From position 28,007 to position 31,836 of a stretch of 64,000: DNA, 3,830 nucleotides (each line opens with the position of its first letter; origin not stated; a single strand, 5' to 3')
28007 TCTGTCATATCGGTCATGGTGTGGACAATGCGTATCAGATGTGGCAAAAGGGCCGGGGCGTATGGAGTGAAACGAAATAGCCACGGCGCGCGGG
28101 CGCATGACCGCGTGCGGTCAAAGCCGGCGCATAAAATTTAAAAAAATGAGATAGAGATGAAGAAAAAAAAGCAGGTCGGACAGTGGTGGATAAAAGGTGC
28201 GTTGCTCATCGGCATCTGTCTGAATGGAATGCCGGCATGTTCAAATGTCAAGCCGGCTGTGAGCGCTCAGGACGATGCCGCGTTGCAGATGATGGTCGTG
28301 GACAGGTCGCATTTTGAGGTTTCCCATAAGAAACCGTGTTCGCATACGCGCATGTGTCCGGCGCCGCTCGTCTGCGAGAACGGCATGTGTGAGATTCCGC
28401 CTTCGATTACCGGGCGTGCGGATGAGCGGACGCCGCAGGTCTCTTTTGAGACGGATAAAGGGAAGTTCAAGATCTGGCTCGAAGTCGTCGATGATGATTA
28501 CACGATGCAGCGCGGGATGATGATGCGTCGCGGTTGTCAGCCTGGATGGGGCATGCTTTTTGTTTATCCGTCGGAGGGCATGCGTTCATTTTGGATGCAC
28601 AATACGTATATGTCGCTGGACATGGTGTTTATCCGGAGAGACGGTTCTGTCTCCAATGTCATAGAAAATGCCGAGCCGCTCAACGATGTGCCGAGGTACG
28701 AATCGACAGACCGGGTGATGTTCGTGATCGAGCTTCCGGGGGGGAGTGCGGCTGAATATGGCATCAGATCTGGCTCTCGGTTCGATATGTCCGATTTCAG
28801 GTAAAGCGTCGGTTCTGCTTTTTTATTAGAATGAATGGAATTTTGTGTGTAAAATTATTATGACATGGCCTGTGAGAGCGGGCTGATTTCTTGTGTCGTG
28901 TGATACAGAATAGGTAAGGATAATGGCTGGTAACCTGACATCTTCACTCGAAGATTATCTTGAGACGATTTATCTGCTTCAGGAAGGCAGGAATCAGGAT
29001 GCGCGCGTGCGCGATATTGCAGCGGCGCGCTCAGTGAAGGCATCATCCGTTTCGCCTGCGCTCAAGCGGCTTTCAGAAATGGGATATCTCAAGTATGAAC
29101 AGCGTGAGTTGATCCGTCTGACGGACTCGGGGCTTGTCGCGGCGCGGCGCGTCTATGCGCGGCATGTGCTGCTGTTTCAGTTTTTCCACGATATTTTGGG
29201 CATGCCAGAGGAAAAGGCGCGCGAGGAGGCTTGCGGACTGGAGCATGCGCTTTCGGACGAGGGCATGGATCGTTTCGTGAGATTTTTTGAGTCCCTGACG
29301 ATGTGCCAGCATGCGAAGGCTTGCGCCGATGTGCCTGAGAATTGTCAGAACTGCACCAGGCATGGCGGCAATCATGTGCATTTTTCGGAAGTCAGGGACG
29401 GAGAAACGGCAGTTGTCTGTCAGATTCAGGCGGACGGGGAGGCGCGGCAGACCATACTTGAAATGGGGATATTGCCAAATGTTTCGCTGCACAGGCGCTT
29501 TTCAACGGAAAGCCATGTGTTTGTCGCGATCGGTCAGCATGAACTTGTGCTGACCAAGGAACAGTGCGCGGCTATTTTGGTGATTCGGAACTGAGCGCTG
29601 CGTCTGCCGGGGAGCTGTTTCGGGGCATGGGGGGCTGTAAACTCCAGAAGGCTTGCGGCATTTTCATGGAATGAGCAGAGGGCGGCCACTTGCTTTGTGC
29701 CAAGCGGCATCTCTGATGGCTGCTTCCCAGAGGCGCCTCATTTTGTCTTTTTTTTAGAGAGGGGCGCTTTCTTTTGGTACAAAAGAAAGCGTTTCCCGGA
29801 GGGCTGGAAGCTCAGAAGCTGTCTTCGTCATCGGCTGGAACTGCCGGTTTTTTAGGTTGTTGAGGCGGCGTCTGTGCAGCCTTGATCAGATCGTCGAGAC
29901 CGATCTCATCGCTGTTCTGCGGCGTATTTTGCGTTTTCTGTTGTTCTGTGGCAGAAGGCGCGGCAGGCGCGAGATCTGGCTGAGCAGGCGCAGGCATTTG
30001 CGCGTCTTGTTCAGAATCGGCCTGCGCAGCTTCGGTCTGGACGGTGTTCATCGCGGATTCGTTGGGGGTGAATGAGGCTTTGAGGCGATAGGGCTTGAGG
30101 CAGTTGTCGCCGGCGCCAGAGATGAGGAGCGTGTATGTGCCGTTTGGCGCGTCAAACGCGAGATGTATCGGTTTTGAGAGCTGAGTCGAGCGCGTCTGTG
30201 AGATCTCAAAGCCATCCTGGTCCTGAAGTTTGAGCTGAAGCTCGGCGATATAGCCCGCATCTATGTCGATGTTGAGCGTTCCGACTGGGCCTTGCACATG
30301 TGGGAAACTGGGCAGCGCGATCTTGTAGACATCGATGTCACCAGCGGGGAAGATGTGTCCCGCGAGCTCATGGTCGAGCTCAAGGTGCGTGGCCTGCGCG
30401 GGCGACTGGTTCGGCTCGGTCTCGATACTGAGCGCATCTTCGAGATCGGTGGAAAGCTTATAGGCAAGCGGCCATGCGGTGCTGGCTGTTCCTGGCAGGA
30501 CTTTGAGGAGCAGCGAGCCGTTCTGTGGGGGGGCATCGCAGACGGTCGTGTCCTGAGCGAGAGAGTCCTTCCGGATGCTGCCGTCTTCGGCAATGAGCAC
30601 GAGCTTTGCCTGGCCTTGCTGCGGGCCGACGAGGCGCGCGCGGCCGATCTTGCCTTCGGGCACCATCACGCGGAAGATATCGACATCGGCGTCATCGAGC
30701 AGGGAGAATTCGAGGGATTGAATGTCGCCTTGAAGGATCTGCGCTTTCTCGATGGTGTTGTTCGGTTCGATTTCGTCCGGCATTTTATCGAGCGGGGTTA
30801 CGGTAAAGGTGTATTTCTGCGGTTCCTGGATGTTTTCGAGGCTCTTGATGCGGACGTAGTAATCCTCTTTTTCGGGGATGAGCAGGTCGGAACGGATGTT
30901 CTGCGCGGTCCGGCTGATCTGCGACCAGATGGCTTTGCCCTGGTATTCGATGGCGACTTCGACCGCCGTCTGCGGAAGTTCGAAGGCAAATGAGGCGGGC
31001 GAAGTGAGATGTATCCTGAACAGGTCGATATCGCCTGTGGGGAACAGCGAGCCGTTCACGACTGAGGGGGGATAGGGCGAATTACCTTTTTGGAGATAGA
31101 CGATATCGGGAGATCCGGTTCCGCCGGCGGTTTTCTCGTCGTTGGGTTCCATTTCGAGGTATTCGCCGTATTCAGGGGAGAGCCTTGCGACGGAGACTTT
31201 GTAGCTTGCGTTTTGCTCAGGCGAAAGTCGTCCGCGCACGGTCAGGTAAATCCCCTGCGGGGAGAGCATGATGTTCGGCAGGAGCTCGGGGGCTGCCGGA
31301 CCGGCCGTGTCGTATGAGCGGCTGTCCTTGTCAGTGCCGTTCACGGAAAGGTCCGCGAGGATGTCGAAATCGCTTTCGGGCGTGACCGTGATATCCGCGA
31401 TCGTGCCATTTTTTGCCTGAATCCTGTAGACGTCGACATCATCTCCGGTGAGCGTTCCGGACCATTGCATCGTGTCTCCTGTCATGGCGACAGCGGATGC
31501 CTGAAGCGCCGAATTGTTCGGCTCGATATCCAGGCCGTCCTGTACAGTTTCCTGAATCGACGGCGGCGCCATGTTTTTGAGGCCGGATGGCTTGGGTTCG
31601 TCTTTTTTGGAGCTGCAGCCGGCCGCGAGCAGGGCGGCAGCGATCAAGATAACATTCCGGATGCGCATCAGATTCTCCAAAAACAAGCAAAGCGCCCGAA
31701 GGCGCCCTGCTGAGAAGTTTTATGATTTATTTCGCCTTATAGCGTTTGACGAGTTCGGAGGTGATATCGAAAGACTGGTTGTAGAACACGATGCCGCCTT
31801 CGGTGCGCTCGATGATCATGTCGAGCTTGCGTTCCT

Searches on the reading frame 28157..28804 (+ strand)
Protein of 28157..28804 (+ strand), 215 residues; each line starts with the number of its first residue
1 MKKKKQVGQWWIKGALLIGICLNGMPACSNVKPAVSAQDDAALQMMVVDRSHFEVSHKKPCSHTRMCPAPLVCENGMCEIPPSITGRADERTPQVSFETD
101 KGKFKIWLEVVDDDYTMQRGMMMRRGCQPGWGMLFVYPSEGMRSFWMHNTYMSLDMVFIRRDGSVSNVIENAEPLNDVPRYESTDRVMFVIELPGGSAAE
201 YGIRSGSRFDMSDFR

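Call 75: search_protein_families(library=pfam, proteins=[window:28157-28804:+], max_evalue=0.001)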
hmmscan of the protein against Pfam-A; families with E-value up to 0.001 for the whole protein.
window:28157-28804:+ (215 aa): 1 family
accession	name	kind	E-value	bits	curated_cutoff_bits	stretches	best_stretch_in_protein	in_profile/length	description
PF02643.20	DUF192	-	2.6e-25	88.8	27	1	108-209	3-94/96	Uncharacterized ACR, COG1430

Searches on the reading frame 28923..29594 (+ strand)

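Call 75: search_protein_families(library=pfam, proteins=[window:28923-29594:+], max_evalue=0.001)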
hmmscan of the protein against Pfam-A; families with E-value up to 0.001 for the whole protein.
window:28923-29594:+ (223 aa): 5 families
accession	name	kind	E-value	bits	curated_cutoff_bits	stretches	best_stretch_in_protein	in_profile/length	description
PF02742.21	Fe_dep_repr_C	-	1.7e-17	63.6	27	1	67-132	1-66/70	Iron dependent repressor, metal binding and dimerisation domain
PF01325.25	Fe_dep_repress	-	1.9e-15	57.2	26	1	5-61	2-57/60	Iron dependent repressor, N-terminal DNA binding domain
PF04023.20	FeoA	-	5.8e-07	29.9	23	1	155-220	4-72/74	FeoA domain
PF13463.12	HTH_27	-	0.00025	21.7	22.2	1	22-70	14-68/68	Winged helix DNA-binding domain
PF12802.13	MarR_2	-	0.00033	21.2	27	0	22-59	15-53/61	MarR family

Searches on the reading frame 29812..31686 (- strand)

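Call 75: search_protein_families(library=pfam, proteins=[window:29812-31686:-], max_evalue=0.001)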
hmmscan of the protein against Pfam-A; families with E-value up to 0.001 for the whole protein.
window:29812-31686:- (624 aa): 1 family
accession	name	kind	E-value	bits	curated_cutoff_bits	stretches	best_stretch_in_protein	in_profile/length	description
PF04151.21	PPC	-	7.9e-07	30.3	25.9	0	83-124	1-42/70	Bacterial pre-peptidase C-terminal domain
